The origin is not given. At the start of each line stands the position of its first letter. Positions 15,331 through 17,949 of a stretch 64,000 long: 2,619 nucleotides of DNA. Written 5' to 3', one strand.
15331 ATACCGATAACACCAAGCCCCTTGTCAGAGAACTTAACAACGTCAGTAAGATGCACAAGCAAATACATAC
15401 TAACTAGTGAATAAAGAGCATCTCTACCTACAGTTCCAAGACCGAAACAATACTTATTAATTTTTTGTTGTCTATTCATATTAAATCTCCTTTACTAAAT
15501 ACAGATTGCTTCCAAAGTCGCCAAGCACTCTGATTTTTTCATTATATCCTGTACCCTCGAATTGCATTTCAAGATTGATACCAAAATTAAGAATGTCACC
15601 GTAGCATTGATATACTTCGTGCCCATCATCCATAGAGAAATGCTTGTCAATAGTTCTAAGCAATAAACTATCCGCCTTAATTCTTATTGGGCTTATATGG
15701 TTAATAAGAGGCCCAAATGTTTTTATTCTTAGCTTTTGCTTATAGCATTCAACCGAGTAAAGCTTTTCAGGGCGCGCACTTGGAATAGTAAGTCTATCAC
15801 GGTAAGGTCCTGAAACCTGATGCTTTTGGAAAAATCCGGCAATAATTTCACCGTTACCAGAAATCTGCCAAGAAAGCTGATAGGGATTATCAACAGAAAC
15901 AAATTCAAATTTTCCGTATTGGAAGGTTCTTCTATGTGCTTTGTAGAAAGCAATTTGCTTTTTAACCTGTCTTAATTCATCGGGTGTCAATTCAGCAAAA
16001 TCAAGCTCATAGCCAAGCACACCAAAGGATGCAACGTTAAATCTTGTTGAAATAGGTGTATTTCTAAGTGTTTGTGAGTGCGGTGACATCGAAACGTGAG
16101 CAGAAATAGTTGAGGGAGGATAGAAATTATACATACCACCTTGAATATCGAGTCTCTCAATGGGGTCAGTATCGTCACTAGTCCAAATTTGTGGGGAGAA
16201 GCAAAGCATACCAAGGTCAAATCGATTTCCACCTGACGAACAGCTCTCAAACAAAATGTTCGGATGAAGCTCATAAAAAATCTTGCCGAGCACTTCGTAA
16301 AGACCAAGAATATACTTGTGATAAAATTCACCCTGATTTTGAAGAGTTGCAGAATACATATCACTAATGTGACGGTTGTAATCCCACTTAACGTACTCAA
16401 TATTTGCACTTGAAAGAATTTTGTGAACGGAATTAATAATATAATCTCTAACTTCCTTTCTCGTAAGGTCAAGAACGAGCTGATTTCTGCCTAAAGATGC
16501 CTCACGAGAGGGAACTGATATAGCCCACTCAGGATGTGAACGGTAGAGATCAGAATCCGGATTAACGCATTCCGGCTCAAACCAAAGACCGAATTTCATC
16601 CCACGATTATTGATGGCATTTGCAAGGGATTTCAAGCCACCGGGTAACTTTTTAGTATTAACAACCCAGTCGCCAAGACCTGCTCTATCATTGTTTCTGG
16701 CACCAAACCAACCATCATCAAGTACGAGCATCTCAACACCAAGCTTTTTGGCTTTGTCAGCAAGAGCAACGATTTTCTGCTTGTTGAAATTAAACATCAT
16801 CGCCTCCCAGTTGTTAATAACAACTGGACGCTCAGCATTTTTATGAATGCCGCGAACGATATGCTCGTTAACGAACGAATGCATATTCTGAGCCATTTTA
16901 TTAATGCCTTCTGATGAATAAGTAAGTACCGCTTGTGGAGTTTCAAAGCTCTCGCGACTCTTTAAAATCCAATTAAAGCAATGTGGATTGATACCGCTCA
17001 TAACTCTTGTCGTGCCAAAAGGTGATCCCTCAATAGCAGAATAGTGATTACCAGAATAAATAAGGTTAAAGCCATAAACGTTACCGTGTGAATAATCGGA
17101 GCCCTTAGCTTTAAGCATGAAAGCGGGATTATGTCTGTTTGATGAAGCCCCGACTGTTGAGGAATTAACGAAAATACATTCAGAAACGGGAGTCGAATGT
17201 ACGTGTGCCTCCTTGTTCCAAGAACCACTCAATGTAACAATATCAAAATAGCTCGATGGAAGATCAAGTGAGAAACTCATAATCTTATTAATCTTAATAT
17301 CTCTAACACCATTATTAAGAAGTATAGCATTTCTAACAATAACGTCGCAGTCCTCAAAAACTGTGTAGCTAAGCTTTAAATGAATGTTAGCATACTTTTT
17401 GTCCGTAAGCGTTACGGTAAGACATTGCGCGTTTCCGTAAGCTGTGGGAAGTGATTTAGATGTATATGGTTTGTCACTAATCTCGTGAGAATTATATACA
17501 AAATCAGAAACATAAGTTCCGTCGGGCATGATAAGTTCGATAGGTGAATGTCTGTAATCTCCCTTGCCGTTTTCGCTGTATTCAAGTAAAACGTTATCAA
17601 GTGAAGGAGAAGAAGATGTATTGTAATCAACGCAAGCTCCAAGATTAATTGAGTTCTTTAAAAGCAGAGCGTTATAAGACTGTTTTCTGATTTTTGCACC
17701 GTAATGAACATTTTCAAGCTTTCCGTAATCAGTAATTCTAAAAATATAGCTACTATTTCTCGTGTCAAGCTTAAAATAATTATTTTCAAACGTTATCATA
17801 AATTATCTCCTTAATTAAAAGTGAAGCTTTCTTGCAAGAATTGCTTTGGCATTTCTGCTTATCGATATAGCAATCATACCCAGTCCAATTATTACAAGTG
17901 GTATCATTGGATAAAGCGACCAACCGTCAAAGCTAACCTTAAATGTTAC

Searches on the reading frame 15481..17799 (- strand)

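Call 78: search_protein_families(library=pfam, proteins=[window:15481-17799:-], max_evalue=0.00001)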
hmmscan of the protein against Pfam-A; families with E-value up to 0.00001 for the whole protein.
window:15481-17799:- (772 aa): 2 families
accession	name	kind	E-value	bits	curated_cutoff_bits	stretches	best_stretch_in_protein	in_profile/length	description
PF02065.24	Melibiase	-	6.2e-146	486.2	27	1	284-629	1-347/347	Melibiase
PF16875.11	Glyco_hydro_36N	-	4.4e-73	246.3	27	1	26-280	1-253/253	Glycosyl hydrolase family 36 N-terminal domain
